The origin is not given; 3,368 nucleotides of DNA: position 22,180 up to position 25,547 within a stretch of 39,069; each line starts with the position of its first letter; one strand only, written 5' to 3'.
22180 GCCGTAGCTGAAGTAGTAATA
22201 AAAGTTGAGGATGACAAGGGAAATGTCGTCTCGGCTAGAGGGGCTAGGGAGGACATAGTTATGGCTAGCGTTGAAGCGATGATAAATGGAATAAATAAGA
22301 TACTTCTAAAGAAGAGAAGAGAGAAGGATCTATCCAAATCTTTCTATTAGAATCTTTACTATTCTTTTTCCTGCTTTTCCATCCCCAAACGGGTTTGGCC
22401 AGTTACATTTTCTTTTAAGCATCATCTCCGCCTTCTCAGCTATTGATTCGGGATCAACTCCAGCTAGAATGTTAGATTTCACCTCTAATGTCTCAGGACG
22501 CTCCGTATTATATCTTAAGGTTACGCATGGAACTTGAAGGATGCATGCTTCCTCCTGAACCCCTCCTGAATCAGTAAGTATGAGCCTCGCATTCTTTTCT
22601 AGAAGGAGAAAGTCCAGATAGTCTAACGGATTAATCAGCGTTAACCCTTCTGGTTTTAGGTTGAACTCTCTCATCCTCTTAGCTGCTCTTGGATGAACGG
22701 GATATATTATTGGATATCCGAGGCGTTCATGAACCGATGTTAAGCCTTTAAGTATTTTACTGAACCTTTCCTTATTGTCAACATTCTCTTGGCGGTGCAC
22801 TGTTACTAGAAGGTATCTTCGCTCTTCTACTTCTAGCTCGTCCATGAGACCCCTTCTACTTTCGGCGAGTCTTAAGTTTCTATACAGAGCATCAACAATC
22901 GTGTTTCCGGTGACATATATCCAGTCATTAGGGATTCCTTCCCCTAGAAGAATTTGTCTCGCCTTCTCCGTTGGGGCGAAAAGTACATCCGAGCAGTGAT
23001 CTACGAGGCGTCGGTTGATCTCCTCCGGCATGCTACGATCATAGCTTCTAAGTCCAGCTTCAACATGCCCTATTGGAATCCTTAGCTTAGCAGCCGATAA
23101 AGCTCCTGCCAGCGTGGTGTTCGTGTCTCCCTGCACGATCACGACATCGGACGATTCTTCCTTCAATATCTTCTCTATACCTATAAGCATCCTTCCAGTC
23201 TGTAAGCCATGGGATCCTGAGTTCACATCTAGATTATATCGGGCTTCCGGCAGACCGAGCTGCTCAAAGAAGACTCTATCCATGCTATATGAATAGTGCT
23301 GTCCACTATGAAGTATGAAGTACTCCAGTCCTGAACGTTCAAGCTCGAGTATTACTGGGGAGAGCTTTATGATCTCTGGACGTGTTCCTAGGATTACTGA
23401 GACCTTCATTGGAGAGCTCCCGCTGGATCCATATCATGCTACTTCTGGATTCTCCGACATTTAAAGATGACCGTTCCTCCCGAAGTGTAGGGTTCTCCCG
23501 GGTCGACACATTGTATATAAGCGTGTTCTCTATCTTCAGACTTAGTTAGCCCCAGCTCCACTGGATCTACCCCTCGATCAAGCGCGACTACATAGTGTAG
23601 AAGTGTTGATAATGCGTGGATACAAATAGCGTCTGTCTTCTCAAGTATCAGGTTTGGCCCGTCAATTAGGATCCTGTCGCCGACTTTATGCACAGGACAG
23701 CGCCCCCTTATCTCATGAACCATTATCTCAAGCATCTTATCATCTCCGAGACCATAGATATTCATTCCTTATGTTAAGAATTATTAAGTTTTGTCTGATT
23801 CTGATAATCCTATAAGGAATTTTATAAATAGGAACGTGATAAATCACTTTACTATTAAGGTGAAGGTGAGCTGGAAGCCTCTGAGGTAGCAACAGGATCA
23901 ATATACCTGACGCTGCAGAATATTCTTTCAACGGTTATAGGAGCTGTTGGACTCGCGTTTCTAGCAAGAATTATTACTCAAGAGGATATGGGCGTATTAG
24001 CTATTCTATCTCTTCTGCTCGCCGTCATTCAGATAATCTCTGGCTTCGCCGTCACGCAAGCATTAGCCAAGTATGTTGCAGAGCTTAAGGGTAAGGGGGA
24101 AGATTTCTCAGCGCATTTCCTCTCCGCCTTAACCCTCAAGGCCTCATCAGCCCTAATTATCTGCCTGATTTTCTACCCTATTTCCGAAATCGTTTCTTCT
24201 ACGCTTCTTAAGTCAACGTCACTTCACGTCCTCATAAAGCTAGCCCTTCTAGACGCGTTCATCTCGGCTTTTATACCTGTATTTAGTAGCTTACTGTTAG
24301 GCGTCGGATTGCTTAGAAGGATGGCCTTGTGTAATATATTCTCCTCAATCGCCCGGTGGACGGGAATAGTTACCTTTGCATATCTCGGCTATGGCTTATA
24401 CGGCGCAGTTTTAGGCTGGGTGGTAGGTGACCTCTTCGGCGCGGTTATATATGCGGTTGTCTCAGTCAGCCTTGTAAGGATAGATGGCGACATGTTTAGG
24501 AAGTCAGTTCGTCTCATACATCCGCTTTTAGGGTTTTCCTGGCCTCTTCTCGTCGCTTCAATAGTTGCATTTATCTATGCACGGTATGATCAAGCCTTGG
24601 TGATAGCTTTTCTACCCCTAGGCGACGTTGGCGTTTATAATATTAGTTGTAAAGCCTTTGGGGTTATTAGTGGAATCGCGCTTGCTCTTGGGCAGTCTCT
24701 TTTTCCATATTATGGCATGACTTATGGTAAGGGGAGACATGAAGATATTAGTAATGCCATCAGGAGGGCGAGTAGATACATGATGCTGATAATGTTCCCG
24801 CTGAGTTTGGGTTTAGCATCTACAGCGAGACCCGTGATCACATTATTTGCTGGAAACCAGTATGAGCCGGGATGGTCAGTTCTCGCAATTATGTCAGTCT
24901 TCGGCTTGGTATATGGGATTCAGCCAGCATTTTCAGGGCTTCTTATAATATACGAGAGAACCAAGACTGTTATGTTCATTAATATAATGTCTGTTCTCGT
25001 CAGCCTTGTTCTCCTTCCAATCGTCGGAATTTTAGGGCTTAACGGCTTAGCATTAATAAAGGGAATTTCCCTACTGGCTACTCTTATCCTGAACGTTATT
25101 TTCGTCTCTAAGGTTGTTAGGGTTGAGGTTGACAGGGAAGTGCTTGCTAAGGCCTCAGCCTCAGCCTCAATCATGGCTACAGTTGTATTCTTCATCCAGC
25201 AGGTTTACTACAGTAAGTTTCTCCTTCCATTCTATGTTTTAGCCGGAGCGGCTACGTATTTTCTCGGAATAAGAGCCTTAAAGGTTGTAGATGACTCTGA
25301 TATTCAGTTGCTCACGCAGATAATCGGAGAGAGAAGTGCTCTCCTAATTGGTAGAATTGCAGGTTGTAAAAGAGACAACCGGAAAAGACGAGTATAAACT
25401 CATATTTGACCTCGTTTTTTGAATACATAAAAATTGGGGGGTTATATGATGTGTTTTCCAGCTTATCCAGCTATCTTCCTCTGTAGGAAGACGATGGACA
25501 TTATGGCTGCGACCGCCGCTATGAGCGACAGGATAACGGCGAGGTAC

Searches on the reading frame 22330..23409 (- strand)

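Call 34: search_protein_families(library=pfam, proteins=[window:22330-23409:-], max_evalue=0.0001)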
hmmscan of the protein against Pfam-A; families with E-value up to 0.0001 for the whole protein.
window:22330-23409:- (359 aa): 1 family
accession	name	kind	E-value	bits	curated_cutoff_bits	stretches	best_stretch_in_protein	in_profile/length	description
PF02350.25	Epimerase_2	-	1.3e-115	386.4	30.6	1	25-354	6-346/347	UDP-N-acetylglucosamine 2-epimerase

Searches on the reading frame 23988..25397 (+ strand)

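Call 34: search_protein_families(library=pfam, proteins=[window:23988-25397:+], max_evalue=0.0001)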
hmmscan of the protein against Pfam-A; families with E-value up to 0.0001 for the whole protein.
window:23988-25397:+ (469 aa): 3 families
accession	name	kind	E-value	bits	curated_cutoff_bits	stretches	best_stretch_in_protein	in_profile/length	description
PF13440.11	Polysacc_synt_3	-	1.6e-20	73.9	23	1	2-294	12-290/293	Polysaccharide biosynthesis protein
PF01943.22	Polysacc_synt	-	4.7e-14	52.9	28.2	1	11-243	45-271/274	Polysaccharide biosynthesis protein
PF01554.23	MatE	-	2.9e-10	40.5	24.9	1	186-344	1-160/161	MatE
